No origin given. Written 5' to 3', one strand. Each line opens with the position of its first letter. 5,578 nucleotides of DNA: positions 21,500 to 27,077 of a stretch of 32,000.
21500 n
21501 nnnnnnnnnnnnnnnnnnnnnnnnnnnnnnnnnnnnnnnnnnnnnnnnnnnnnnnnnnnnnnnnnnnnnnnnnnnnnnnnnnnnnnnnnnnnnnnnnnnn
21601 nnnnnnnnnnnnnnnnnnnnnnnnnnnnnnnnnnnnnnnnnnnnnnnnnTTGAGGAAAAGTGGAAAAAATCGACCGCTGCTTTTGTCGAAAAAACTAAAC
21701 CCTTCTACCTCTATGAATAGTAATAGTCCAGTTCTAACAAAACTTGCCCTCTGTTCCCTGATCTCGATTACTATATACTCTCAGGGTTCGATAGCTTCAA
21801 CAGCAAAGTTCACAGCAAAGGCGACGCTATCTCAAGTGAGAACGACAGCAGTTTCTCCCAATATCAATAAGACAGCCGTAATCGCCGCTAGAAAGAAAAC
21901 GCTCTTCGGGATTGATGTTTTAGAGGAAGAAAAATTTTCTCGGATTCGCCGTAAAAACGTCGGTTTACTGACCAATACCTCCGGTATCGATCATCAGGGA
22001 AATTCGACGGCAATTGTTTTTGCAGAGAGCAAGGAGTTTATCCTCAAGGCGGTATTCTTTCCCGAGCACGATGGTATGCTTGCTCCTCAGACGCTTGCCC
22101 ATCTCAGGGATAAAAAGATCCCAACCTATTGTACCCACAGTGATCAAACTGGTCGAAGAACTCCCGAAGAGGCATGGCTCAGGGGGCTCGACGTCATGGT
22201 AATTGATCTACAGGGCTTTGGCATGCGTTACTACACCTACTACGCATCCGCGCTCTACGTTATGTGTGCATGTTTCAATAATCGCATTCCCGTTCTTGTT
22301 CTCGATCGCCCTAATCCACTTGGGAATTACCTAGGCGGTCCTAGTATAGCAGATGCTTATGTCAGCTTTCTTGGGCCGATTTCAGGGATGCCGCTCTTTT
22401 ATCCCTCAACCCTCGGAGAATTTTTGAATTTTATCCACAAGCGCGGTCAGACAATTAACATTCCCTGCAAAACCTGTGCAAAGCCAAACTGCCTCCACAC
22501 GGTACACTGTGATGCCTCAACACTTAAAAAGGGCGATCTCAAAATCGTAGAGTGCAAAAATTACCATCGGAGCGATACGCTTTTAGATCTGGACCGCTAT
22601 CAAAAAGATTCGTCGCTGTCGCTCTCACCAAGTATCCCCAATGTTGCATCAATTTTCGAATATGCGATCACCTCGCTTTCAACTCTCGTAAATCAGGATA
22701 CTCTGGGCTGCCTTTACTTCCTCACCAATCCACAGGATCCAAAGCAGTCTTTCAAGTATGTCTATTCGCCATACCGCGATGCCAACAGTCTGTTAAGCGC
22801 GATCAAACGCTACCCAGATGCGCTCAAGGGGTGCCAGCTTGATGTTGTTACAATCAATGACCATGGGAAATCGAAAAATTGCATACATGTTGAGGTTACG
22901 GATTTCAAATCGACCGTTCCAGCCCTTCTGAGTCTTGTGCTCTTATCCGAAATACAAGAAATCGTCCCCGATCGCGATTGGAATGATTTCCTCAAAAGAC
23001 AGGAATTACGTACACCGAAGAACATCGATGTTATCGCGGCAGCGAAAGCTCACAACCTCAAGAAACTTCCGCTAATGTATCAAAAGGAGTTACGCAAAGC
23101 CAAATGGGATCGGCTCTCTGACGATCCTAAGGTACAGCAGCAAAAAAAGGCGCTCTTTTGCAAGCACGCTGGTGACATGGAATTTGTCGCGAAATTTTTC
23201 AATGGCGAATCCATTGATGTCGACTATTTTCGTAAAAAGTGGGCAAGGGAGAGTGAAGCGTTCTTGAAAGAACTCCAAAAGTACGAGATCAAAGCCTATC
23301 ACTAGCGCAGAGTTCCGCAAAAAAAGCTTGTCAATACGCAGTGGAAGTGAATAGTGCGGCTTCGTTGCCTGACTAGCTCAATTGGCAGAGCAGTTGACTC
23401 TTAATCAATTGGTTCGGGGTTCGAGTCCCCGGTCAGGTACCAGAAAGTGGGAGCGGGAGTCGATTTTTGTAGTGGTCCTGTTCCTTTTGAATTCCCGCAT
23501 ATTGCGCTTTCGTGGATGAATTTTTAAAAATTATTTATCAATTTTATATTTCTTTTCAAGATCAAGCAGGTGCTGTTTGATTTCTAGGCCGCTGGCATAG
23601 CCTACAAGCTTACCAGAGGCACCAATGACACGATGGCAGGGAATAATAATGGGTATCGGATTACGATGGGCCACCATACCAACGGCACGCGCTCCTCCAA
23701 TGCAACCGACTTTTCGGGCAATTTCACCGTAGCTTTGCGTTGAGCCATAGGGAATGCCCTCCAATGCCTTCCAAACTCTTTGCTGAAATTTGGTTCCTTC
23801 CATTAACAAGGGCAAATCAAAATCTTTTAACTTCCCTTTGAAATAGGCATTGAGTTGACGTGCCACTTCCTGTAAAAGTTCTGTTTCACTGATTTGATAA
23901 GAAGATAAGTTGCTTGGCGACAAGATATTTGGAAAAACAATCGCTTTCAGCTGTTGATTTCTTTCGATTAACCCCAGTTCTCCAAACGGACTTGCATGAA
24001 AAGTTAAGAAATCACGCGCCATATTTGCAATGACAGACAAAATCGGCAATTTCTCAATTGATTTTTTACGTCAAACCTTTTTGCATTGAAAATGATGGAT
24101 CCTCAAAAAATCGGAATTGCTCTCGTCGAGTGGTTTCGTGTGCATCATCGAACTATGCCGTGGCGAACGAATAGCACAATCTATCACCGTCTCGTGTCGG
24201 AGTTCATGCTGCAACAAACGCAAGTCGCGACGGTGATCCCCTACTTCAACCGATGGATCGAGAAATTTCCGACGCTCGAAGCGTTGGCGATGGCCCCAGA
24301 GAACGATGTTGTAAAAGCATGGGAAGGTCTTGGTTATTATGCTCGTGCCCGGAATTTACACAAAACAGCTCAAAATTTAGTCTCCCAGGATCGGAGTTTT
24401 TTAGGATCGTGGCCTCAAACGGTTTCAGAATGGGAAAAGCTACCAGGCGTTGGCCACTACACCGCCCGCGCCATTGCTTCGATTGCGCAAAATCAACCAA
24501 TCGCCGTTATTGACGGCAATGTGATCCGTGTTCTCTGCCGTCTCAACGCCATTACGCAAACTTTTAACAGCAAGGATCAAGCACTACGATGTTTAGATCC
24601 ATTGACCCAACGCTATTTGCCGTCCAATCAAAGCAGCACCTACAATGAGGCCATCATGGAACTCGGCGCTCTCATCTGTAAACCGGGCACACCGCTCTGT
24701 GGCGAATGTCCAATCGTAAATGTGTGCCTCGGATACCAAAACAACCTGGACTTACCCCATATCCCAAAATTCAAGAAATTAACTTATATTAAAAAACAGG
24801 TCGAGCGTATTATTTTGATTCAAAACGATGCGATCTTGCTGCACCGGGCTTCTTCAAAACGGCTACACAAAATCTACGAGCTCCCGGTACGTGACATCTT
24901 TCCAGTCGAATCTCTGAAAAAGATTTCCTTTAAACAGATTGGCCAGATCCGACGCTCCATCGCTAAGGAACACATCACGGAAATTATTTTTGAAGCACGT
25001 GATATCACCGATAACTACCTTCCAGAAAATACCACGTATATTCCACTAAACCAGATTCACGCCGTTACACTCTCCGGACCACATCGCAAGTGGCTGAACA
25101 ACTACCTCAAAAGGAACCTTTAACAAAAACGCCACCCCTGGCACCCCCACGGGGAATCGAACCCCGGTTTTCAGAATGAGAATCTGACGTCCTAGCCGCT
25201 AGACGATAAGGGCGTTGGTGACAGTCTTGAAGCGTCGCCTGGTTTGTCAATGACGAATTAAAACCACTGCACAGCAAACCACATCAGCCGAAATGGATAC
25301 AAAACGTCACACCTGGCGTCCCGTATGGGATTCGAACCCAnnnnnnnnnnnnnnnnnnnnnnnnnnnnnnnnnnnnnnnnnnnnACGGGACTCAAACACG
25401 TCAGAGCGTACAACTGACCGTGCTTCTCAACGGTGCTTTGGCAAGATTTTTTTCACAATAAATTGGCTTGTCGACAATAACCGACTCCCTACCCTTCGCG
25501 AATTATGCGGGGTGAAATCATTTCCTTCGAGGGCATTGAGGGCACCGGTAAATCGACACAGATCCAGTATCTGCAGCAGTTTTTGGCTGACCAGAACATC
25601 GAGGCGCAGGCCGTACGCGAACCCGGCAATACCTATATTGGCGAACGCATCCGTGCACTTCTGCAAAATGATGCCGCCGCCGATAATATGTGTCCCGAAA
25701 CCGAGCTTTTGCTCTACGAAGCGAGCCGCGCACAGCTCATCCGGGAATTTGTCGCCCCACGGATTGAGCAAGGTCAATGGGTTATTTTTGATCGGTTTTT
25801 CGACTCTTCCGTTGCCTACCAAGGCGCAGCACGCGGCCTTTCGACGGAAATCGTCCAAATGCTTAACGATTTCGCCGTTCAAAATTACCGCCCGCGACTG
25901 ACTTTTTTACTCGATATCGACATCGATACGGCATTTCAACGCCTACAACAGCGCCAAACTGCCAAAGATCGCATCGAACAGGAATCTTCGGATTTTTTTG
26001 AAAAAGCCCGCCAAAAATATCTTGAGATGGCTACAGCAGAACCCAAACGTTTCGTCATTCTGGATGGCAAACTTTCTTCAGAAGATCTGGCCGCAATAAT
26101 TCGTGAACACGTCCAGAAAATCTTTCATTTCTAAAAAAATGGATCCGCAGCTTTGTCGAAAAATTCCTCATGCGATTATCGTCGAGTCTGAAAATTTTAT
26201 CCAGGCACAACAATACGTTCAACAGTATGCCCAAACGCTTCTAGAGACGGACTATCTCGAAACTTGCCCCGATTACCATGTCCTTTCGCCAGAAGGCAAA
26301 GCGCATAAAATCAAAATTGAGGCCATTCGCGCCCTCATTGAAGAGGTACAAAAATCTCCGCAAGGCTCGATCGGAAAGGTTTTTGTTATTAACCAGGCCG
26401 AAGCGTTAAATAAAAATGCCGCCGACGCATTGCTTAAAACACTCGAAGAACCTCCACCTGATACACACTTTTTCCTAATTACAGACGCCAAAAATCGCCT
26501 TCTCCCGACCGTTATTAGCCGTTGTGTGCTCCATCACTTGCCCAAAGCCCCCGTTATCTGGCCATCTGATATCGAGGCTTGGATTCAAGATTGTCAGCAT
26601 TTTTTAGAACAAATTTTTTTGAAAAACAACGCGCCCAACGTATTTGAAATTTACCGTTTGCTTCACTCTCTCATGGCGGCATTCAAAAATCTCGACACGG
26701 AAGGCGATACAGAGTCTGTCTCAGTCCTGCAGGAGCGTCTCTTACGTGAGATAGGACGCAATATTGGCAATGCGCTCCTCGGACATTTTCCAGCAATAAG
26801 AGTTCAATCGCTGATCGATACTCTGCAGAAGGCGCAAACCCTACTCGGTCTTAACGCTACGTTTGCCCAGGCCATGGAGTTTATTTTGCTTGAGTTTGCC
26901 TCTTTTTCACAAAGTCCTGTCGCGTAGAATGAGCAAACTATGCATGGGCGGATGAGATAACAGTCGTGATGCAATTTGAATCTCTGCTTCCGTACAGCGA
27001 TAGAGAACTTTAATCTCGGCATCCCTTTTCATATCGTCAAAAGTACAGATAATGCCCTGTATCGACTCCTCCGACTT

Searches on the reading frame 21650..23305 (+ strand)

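Call 21: search_protein_families(library=pfam, proteins=[window:21650-23305:+], max_evalue=0.01)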
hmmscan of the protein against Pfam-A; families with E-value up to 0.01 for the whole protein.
window:21650-23305:+ (551 aa): 2 families
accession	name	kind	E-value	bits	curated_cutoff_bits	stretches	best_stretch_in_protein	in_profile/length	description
PF07075.17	NamZ_N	-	5.7e-35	121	26.9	1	104-313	1-187/203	Exo-beta-N-acetylmuramidase NamZ, N-terminal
PF20732.2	NamZ_C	-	0.00012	23.3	25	1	367-546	23-150/152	Exo-beta-N-acetylmuramidase NamZ, C-terminal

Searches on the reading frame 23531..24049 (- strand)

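Call 69: search_protein_families(library=pfam, proteins=[window:23531-24049:-], max_evalue=0.001)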
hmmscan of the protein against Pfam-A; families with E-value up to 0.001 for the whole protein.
window:23531-24049:- (172 aa): 2 families
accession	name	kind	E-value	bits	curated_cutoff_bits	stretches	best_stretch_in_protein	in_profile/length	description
PF01035.26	DNA_binding_1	-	5.6e-33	113.1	27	1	87-166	1-80/81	6-O-methylguanine DNA methyltransferase, DNA binding domain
PF02870.21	Methyltransf_1N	-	2.8e-08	34.6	21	1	16-81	4-69/71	6-O-methylguanine DNA methyltransferase, ribonuclease-like domain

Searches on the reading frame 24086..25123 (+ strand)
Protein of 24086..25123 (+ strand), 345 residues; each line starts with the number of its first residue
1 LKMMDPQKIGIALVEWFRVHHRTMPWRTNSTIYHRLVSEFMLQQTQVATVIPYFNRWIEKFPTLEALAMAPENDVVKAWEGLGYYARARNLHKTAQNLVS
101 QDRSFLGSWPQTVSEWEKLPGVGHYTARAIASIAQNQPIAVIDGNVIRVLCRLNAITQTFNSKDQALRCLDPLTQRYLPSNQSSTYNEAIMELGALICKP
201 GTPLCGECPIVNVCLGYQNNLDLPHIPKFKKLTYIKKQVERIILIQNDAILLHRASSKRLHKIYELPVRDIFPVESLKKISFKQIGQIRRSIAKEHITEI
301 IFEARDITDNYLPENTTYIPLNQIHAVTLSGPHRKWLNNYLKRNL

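Call 69: search_protein_families(library=pfam, proteins=[window:24086-25123:+], max_evalue=0.001)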
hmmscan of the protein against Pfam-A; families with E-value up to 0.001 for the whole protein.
window:24086-25123:+ (345 aa): 2 families
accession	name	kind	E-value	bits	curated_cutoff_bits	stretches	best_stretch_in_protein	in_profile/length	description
PF00730.31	HhH-GPD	-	1.8e-24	86.5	26.2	1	37-166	1-98/108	HhH-GPD superfamily base excision DNA repair protein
PF00633.29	HHH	-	9.7e-06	25.6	24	1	110-133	7-30/30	Helix-hairpin-helix motif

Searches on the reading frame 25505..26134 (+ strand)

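Call 69: search_protein_families(library=pfam, proteins=[window:25505-26134:+], max_evalue=0.001)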
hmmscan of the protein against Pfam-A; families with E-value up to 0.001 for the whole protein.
window:25505-26134:+ (209 aa): 2 families
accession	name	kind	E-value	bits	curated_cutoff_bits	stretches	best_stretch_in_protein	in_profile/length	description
PF02223.23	Thymidylate_kin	-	1.4e-50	172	27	1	8-196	1-182/185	Thymidylate kinase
PF13521.12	AAA_28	-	1e-08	36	27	1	6-172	2-146/164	AAA domain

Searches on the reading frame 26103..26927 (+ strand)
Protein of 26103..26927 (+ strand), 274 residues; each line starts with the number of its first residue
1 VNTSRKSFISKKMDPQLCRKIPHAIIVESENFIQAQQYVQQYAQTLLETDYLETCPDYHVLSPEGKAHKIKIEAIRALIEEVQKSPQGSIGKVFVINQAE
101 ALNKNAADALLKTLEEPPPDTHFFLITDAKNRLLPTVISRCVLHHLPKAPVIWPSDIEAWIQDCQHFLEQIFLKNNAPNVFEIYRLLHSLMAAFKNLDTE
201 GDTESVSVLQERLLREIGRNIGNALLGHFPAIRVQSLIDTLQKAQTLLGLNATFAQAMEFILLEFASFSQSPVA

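Call 69: search_protein_families(library=pfam, proteins=[window:26103-26927:+], max_evalue=0.001)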
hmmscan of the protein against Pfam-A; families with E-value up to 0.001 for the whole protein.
window:26103-26927:+ (274 aa): 1 family
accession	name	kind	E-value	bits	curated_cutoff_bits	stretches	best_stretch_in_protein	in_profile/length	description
PF13177.12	DNA_pol3_delta2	-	4e-29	102.1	27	1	54-148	67-159/161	DNA polymerase III, delta subunit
